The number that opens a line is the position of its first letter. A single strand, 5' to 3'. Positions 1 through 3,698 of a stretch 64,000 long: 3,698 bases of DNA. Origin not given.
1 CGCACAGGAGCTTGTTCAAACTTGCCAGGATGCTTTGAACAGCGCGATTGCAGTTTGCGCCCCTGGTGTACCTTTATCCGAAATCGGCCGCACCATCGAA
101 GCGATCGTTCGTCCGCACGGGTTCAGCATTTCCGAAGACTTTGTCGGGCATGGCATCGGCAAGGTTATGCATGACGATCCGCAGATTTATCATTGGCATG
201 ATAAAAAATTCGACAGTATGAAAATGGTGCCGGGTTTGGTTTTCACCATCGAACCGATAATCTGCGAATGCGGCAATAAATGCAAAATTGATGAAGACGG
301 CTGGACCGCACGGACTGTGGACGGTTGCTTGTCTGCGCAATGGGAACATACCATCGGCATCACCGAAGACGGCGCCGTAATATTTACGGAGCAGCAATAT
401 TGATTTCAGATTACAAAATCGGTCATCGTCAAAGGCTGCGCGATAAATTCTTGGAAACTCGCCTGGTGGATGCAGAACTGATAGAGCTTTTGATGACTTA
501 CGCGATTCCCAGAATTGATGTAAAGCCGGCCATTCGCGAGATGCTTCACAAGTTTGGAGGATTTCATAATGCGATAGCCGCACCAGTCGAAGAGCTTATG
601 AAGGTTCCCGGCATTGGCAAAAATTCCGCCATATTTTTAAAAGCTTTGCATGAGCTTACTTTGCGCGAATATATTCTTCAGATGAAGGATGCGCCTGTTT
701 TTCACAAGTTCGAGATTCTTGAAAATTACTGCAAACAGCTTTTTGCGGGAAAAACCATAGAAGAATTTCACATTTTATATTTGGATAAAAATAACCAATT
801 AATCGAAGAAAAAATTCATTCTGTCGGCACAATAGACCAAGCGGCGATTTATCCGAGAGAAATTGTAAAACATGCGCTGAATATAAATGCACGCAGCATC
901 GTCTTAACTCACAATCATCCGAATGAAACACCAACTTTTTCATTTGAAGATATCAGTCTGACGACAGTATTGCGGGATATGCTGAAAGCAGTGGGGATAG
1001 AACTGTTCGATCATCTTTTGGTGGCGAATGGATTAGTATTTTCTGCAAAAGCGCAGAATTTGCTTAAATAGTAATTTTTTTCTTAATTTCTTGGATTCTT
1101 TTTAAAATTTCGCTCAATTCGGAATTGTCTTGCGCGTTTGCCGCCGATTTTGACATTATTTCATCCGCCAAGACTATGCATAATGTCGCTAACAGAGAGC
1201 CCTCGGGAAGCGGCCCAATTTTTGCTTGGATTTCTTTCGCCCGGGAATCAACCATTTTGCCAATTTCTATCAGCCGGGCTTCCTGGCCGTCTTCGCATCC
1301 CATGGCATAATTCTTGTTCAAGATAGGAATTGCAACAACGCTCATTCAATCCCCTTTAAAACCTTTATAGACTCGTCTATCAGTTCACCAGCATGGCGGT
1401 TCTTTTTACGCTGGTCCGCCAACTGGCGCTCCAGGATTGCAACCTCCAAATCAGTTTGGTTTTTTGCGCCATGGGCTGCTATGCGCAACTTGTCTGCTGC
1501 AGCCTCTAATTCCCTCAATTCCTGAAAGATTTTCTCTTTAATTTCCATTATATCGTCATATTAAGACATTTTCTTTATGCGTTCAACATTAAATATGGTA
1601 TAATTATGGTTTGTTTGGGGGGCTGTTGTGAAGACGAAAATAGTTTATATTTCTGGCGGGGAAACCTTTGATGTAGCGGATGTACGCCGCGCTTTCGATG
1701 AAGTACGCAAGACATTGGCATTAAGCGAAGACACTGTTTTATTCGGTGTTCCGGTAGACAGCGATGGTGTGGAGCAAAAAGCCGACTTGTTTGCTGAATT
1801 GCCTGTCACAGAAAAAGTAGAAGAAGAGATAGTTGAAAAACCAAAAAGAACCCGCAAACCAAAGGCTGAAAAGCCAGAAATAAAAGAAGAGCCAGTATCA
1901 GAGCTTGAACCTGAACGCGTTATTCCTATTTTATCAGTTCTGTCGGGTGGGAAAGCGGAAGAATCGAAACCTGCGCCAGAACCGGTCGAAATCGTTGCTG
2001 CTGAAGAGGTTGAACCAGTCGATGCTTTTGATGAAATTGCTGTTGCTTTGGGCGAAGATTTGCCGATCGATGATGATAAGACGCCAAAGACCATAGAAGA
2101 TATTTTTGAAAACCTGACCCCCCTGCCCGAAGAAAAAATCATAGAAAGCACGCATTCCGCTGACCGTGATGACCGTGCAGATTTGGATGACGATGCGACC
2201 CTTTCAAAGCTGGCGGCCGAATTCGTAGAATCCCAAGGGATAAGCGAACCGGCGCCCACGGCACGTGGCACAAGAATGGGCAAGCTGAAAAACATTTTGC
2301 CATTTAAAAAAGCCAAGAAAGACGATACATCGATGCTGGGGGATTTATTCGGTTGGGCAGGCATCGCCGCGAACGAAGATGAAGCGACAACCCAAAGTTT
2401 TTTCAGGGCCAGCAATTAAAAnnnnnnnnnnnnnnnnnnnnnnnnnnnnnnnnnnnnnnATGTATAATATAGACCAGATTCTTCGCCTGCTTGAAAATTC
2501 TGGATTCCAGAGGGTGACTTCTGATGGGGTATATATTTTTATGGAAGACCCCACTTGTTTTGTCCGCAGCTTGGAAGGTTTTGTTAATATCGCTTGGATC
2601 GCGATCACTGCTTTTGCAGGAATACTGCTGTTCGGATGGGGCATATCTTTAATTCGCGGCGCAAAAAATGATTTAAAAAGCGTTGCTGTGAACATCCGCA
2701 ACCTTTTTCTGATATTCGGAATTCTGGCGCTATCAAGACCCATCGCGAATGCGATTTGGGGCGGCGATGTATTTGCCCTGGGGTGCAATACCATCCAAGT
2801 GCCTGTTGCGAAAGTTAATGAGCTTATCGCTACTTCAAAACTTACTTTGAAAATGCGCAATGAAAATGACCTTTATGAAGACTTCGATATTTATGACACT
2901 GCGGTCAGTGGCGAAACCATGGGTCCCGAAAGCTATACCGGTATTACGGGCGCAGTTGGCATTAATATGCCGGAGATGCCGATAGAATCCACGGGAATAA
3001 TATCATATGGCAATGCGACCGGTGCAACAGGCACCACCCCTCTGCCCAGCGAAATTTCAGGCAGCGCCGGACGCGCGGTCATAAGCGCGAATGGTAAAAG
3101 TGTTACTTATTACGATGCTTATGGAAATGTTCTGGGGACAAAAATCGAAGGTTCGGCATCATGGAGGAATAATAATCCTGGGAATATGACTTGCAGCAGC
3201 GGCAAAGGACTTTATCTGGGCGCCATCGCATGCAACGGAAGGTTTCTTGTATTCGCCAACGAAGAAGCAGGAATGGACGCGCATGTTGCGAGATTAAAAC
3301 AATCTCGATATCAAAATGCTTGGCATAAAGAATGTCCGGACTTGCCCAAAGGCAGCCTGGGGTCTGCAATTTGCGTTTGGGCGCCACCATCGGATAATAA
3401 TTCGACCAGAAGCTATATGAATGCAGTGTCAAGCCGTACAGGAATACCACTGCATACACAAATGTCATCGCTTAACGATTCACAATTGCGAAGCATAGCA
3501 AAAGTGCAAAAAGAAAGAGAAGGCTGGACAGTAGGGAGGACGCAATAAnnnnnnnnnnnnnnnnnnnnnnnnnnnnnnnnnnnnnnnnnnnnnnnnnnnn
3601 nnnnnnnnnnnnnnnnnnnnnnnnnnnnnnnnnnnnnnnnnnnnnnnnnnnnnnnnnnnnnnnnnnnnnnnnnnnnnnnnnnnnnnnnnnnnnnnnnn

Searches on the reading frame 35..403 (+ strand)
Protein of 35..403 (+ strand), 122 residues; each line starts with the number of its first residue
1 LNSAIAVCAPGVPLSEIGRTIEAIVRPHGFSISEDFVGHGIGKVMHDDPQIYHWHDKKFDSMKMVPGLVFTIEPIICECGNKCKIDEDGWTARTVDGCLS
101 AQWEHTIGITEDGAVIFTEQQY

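Call 75: search_protein_families(library=pfam, proteins=[window:35-403:+], max_evalue=0.00001)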
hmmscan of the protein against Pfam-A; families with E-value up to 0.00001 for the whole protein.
window:35-403:+ (122 aa): 1 family
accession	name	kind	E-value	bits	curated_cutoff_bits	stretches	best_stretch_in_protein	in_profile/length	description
PF00557.29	Peptidase_M24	-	1.7e-17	64.3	23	1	2-111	118-208/208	Metallopeptidase family M24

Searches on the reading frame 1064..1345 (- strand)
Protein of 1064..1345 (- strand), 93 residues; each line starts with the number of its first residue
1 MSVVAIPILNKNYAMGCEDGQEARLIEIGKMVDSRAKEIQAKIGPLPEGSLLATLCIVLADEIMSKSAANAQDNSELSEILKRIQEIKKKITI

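Call 75: search_protein_families(library=pfam, proteins=[window:1064-1345:-], max_evalue=0.00001)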
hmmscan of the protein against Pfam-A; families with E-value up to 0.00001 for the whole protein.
window:1064-1345:- (93 aa): 1 family
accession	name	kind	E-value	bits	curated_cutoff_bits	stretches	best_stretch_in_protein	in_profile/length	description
PF05164.18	ZapA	-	3.2e-14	53.4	23.8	1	4-91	1-88/88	Cell division protein ZapA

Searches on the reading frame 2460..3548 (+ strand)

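Call 3: search_protein_families(library=pfam, proteins=[window:2460-3548:+], max_evalue=1)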
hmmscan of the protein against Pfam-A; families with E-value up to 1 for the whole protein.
window:2460-3548:+ (362 aa): 0 families

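Call 4: search_protein_families(library=ncbifam, proteins=[window:2460-3548:+], max_evalue=1)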
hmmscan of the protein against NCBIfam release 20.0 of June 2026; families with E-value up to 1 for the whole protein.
window:2460-3548:+ (362 aa): 2 families
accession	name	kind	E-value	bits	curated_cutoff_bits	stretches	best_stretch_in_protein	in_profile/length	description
NF009836.0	PRK13311.1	equivalog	0.026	13.8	551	1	154-208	48-101/256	N-acetyl-D-glucosamine kinase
NF009835.0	PRK13310.1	equivalog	0.12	11.7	380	1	141-211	35-104/303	N-acetylglucosamine kinase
